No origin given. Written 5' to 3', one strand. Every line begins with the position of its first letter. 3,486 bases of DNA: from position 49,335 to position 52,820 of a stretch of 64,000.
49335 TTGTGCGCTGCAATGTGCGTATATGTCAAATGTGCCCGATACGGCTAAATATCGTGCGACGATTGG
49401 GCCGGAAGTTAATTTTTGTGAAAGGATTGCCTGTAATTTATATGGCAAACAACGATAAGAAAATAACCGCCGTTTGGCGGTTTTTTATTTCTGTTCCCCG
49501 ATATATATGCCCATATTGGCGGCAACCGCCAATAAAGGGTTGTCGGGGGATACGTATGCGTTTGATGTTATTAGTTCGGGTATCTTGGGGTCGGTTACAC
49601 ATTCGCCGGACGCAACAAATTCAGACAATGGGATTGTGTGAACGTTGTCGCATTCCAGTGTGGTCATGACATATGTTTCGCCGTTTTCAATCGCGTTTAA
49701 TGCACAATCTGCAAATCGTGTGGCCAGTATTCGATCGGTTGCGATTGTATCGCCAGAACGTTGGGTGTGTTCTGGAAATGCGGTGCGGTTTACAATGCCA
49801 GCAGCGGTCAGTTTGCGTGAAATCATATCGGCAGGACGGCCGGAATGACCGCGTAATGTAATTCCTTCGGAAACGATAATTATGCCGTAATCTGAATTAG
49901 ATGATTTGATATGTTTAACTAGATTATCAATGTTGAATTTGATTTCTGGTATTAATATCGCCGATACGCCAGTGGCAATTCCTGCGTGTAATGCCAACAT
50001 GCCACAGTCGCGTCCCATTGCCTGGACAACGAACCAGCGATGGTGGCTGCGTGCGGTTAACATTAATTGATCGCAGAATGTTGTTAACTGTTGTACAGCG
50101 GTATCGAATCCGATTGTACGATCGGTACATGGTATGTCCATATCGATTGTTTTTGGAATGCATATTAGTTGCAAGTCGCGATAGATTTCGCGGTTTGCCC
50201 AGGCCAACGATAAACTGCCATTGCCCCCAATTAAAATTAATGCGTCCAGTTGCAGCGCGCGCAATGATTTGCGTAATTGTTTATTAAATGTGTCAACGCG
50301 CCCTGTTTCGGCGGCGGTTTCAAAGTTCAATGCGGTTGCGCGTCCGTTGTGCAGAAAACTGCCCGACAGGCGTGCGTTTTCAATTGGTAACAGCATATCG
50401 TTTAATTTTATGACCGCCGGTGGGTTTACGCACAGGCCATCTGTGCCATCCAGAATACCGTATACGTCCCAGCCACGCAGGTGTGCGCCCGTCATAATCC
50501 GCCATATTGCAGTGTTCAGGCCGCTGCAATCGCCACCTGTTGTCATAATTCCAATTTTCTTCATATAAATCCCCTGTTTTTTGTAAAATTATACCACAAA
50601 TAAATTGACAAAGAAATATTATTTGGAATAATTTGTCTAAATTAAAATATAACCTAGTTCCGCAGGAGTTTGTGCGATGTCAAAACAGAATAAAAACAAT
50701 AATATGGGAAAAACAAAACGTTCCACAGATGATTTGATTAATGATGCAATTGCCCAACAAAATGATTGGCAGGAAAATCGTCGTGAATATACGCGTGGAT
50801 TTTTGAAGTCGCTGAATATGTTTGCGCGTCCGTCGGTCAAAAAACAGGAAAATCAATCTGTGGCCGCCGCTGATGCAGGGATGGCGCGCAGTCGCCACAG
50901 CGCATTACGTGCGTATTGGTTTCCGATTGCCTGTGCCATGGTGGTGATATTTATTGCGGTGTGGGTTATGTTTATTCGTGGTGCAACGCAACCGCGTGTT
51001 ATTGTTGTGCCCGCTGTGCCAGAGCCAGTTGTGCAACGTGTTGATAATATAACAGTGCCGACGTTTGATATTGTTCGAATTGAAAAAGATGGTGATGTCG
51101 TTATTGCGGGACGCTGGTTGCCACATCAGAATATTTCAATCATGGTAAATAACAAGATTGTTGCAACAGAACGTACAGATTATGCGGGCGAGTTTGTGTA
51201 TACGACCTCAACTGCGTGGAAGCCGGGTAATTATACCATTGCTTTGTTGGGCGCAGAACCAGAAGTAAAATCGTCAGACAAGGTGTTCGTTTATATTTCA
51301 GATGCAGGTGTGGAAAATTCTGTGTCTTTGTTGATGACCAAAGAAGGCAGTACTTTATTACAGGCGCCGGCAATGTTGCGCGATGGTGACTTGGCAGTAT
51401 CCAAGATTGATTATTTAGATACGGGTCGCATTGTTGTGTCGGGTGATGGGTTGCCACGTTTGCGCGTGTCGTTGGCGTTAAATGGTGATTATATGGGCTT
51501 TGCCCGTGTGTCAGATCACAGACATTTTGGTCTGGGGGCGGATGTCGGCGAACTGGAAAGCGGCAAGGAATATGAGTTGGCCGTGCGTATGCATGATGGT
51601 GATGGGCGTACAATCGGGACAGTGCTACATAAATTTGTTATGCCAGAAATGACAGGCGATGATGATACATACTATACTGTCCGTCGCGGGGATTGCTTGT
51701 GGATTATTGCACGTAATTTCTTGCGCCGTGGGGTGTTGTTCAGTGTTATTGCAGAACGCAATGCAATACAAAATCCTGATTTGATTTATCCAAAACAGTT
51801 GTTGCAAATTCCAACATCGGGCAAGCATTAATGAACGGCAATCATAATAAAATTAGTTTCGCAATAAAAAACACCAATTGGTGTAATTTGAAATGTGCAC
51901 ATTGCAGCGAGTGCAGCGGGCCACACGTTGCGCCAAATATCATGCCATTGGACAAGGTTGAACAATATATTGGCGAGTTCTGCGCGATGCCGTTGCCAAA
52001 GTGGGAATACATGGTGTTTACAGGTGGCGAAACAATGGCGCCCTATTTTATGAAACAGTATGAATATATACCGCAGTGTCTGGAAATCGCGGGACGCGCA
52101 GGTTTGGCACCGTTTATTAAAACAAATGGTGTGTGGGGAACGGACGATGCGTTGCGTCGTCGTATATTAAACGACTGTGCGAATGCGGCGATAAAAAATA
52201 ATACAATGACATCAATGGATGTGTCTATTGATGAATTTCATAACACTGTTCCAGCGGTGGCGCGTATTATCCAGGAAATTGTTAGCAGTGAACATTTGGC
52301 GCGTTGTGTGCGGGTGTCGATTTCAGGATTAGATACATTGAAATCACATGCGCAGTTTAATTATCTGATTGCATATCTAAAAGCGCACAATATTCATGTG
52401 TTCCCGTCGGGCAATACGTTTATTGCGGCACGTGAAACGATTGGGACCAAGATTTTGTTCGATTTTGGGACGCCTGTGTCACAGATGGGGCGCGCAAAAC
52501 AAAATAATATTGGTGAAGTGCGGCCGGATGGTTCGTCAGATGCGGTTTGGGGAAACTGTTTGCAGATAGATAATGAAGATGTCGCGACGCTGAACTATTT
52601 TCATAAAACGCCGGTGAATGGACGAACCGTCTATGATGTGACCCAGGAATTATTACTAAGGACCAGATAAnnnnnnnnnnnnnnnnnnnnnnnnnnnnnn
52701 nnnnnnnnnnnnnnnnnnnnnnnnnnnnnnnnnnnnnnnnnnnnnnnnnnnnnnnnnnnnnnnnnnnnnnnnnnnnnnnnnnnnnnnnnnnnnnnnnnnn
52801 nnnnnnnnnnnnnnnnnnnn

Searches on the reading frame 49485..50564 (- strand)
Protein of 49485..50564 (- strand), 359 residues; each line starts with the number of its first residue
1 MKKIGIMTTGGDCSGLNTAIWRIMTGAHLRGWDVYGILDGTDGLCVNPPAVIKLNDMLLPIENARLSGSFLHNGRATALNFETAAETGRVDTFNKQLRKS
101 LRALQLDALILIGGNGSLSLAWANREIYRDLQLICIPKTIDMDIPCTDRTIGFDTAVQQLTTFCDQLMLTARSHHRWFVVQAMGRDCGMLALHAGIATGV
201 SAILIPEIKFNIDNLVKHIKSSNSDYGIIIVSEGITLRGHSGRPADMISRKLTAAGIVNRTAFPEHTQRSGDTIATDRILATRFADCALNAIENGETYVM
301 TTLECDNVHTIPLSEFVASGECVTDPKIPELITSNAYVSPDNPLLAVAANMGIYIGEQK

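Call 68: search_protein_families(library=pfam, proteins=[window:49485-50564:-], max_evalue=0.001)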
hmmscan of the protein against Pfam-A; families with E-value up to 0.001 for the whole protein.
window:49485-50564:- (359 aa): 1 family
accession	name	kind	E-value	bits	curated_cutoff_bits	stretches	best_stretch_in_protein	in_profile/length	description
PF00365.25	PFK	-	2.9e-71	240.5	30.9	1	3-291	1-276/277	Phosphofructokinase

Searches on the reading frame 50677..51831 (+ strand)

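Call 68: search_protein_families(library=pfam, proteins=[window:50677-51831:+], max_evalue=0.001)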
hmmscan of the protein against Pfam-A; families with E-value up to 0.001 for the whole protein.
window:50677-51831:+ (384 aa): 1 family
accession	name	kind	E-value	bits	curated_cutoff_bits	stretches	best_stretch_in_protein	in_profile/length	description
PF01476.26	LysM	-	1.4e-09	38.2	20.9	1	333-379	1-43/43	LysM domain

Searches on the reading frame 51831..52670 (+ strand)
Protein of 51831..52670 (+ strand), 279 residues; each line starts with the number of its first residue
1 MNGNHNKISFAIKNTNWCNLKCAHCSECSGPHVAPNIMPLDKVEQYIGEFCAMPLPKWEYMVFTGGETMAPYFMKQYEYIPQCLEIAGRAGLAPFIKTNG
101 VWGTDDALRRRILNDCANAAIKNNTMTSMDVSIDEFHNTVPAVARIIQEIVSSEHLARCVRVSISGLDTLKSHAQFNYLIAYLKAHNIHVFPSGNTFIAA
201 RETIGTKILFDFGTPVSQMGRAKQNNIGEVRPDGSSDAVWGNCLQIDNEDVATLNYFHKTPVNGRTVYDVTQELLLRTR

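Call 68: search_protein_families(library=pfam, proteins=[window:51831-52670:+], max_evalue=0.001)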
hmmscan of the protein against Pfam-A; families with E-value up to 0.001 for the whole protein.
window:51831-52670:+ (279 aa): 1 family
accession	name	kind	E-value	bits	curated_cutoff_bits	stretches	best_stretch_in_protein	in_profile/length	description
PF04055.27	Radical_SAM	-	7.6e-07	29.9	29.5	1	15-148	4-121/166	Radical SAM superfamily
